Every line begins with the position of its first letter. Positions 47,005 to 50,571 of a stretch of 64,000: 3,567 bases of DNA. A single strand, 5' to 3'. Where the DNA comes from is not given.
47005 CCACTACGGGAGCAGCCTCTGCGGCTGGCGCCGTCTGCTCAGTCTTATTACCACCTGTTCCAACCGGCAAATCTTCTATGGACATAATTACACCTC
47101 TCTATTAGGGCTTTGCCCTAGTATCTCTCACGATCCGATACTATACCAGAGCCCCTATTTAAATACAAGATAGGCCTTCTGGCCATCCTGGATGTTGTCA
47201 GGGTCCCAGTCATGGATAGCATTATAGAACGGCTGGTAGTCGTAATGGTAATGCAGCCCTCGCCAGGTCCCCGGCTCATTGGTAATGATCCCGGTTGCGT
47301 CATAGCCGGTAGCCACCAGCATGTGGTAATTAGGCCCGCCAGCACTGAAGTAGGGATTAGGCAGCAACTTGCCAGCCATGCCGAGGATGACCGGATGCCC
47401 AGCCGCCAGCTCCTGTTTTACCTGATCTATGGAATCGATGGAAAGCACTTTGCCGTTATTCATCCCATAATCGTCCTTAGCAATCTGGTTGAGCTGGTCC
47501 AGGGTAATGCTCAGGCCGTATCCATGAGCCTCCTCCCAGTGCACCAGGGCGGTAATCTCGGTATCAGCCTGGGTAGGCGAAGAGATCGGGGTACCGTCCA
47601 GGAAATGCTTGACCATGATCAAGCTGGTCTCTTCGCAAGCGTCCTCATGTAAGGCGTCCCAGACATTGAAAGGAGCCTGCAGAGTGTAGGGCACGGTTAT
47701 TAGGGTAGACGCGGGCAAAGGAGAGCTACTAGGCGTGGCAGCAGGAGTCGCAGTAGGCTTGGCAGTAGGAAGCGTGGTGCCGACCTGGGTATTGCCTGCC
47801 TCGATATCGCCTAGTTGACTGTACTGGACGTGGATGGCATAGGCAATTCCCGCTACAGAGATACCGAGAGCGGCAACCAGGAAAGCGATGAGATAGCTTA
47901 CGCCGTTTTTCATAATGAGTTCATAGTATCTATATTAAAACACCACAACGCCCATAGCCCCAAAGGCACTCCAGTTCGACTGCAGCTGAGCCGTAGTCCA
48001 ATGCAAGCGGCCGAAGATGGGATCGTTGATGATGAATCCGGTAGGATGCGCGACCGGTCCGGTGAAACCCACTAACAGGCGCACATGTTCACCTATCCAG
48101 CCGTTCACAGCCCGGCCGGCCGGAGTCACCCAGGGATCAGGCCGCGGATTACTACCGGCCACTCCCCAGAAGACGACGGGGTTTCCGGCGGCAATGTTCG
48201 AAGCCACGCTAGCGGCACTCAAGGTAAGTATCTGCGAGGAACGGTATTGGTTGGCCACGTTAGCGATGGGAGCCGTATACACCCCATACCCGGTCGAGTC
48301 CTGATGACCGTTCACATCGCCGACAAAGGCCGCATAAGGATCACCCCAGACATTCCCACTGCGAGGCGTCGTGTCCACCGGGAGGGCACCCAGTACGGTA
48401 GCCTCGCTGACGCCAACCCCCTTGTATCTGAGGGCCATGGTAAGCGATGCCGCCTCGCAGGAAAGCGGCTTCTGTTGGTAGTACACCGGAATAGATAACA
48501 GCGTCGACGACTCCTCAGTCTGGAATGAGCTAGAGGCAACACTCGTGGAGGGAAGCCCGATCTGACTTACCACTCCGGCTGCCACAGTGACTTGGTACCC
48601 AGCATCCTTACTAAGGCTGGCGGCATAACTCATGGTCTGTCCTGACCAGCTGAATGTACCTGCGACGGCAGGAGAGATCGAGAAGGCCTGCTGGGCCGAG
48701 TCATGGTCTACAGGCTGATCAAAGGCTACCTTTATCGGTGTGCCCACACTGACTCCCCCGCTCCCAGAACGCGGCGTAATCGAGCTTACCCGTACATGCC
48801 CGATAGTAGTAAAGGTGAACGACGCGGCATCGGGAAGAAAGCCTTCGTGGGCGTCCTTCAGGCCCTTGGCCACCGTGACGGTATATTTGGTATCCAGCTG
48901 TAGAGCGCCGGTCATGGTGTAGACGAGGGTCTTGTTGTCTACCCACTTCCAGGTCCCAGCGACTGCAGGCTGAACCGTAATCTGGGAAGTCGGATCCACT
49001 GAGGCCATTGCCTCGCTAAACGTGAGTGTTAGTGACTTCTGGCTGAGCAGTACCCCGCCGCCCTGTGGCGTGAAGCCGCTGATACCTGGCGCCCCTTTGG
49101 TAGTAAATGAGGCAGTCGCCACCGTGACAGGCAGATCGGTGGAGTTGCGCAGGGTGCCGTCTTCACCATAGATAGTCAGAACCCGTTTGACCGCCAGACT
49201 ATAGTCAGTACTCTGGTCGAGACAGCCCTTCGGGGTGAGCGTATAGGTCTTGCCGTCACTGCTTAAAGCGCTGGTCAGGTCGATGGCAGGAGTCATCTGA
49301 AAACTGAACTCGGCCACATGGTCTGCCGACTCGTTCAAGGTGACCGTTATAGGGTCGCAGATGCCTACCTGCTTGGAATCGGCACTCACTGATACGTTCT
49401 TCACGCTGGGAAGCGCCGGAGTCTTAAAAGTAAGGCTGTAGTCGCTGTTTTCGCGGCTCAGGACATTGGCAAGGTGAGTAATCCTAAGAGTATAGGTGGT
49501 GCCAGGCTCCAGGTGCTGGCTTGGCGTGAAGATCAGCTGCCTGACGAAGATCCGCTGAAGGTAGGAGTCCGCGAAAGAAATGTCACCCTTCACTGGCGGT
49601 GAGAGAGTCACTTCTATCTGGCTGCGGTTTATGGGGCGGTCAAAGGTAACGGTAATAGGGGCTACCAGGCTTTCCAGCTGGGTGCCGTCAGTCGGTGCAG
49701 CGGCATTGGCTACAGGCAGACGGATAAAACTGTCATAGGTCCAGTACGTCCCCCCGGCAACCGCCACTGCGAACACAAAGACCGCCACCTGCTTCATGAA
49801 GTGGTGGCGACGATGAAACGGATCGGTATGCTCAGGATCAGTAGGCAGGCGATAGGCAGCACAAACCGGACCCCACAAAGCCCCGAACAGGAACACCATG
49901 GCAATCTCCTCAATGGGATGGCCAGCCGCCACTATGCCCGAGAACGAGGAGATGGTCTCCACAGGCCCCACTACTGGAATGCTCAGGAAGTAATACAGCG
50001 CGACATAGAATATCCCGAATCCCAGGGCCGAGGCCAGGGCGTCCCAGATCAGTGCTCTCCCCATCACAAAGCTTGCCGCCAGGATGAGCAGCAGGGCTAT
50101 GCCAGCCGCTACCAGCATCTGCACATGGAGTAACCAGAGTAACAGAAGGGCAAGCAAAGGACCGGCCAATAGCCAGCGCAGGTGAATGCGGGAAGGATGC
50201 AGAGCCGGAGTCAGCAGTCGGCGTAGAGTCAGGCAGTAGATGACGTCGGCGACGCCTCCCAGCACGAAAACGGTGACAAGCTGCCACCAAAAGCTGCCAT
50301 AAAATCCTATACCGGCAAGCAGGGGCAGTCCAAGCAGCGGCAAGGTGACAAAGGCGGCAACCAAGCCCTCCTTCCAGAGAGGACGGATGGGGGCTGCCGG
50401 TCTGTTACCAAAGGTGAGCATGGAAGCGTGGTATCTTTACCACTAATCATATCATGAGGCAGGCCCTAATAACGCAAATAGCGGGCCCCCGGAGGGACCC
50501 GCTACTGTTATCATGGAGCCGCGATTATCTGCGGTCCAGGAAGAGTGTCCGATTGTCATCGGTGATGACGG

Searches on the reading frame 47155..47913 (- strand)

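Call 47: search_protein_families(library=pfam, proteins=[window:47155-47913:-], max_evalue=0.001)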
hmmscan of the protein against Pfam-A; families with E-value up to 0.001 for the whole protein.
window:47155-47913:- (252 aa): 1 family
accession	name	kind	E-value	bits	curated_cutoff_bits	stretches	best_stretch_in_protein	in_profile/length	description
PF13529.12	Peptidase_C39_2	-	1.2e-11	45.8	24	1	73-214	2-142/143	Peptidase_C39 like family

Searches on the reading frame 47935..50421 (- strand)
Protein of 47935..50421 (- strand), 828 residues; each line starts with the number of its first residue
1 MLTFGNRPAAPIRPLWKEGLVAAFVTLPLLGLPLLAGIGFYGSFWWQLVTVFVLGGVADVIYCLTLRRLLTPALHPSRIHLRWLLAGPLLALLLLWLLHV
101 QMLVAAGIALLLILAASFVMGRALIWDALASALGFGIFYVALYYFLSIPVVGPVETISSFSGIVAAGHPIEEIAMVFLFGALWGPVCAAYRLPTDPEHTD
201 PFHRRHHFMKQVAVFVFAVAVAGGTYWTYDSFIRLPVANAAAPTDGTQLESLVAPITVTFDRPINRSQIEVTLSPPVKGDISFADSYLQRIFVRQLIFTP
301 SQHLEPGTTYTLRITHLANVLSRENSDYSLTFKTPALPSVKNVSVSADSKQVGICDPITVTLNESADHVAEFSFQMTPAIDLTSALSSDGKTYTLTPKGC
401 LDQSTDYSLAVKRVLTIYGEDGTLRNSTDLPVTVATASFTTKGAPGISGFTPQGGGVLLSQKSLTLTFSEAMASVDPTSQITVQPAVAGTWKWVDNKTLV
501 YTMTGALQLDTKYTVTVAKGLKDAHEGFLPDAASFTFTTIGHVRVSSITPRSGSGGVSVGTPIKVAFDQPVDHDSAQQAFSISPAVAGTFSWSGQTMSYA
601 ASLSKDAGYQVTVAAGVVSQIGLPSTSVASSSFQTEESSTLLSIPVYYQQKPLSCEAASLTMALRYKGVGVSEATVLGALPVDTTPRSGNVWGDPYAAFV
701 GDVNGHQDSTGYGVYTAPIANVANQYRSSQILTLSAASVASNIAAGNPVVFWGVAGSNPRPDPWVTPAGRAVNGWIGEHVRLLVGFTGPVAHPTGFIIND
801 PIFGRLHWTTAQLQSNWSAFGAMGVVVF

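Call 47: search_protein_families(library=pfam, proteins=[window:47935-50421:-], max_evalue=0.001)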
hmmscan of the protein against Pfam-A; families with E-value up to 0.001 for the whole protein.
window:47935-50421:- (828 aa): 4 families
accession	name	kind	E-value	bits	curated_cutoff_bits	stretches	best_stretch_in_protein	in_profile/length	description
PF13205.12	Big_5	-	6.6e-39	133.3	23.6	4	444-539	4-105/105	Bacterial Ig-like domain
PF13529.12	Peptidase_C39_2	-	2.5e-18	67.5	24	1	643-801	2-142/143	Peptidase_C39 like family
PF17964.7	Big_10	-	2.8e-14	54.1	22.9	1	502-615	44-158/164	Bacterial Ig domain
PF04234.18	CopC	-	0.00015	23.1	23.3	0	240-274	6-40/92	CopC domain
